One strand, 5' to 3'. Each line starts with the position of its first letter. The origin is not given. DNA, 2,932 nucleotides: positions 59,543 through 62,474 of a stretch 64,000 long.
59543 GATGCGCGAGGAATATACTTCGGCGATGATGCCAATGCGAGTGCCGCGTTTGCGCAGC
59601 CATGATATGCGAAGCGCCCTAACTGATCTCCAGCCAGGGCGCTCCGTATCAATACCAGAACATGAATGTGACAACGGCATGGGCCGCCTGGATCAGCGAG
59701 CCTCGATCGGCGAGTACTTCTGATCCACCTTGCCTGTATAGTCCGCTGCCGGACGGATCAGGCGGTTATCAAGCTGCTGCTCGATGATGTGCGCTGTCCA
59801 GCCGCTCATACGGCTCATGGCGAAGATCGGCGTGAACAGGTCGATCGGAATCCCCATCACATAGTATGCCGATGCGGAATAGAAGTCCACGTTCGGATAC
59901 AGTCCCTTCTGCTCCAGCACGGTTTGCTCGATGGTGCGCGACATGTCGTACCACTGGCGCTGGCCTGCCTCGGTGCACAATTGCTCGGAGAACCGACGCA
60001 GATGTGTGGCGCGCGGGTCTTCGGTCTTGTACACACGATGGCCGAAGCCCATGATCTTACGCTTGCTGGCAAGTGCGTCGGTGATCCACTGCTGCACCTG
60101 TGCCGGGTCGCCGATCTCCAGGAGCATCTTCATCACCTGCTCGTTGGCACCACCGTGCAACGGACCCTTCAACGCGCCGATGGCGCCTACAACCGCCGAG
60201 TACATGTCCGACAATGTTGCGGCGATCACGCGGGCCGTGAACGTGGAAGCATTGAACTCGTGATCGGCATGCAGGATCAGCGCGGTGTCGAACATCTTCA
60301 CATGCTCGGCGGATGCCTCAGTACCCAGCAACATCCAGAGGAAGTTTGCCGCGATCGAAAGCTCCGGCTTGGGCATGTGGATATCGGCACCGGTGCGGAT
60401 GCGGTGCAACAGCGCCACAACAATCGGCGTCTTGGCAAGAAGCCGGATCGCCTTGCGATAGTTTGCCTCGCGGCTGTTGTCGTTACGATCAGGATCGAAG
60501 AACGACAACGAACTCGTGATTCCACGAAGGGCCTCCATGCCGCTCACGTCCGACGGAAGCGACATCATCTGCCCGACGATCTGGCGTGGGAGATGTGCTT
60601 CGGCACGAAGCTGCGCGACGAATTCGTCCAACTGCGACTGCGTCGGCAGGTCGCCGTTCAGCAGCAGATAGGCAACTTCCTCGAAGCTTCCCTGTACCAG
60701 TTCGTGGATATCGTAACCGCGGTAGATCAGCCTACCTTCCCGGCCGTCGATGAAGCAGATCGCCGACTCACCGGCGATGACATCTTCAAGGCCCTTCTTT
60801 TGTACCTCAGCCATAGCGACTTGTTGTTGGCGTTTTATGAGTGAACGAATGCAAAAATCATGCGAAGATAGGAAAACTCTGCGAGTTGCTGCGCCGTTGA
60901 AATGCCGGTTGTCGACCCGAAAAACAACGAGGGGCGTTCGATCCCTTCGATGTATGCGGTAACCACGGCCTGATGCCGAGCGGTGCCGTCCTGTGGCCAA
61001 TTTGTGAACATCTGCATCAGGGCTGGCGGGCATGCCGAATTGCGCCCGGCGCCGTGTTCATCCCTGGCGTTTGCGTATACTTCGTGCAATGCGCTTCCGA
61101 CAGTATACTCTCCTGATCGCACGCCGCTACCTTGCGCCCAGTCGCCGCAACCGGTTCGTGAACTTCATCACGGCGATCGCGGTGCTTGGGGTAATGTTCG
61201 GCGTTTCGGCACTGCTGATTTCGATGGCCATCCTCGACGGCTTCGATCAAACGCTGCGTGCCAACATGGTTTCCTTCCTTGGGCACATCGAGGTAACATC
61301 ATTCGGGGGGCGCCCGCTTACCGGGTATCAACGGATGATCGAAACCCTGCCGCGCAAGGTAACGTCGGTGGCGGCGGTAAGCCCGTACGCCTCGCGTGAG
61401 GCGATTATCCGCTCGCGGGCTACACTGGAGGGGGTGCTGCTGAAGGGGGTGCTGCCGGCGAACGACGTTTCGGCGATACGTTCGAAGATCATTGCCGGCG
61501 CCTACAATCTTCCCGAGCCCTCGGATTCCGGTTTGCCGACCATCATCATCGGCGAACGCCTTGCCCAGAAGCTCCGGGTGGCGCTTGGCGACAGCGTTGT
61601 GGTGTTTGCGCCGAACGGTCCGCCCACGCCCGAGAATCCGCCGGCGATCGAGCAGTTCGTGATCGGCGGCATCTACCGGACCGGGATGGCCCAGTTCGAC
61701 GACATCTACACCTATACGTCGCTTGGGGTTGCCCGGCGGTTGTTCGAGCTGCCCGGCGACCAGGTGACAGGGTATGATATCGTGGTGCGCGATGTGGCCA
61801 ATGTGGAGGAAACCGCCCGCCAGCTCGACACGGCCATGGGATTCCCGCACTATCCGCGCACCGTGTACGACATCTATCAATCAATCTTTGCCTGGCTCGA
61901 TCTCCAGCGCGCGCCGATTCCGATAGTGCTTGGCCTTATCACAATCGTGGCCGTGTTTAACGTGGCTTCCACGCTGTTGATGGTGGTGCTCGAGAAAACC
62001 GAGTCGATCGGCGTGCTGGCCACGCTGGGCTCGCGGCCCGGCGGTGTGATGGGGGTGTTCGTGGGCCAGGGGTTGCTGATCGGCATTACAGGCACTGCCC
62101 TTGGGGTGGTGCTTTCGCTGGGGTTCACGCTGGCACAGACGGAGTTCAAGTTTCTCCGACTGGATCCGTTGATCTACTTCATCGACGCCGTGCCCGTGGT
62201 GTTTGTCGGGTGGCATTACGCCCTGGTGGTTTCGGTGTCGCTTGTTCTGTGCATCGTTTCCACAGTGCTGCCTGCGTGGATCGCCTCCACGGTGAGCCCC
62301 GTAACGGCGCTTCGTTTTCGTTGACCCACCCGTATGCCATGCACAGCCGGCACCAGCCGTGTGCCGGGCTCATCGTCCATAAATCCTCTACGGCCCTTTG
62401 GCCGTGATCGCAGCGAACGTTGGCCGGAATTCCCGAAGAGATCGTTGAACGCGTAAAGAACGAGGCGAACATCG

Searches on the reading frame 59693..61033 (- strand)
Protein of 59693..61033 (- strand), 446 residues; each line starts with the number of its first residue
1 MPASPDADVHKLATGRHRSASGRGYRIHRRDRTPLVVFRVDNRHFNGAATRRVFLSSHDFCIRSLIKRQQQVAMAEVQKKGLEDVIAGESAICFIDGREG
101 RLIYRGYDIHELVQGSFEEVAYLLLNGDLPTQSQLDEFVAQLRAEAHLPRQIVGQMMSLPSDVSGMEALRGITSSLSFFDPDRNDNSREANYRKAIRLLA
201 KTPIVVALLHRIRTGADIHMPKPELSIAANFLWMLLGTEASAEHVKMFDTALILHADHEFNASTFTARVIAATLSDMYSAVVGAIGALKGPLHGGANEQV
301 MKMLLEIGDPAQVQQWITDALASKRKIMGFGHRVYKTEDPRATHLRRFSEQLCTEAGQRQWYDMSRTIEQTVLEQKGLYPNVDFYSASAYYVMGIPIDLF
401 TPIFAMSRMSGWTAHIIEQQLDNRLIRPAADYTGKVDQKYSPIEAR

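Call 8: search_protein_families(library=pfam, proteins=[window:59693-61033:-], max_evalue=0.001)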
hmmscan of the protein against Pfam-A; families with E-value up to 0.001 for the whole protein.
window:59693-61033:- (446 aa): 1 family
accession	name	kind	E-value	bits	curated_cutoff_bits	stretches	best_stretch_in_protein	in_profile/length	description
PF00285.26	Citrate_synt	-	9.2e-141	469.4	27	1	81-429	1-357/357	Citrate synthase, C-terminal domain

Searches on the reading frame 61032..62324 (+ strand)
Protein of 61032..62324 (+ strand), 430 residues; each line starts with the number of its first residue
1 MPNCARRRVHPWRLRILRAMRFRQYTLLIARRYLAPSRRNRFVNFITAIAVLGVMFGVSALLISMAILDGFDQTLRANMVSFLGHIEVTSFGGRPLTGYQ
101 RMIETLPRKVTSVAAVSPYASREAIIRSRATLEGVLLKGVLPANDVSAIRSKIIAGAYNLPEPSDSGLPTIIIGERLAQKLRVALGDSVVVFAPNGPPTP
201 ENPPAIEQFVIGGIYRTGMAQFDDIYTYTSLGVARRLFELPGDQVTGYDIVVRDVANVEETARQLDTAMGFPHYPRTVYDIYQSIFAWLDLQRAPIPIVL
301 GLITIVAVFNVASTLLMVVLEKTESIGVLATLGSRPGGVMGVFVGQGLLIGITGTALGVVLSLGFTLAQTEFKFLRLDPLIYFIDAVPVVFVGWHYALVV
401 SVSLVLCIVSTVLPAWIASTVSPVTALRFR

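Call 8: search_protein_families(library=pfam, proteins=[window:61032-62324:+], max_evalue=0.001)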
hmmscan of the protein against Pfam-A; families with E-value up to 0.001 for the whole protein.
window:61032-62324:+ (430 aa): 2 families
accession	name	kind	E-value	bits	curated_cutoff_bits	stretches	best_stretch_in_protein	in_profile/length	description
PF12704.14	MacB_PCD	-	4.6e-17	63.4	27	1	47-267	1-206/207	MacB-like periplasmic core domain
PF02687.27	FtsX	-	6.5e-14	52.4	25.5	1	298-423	2-120/120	FtsX-like permease C-terminal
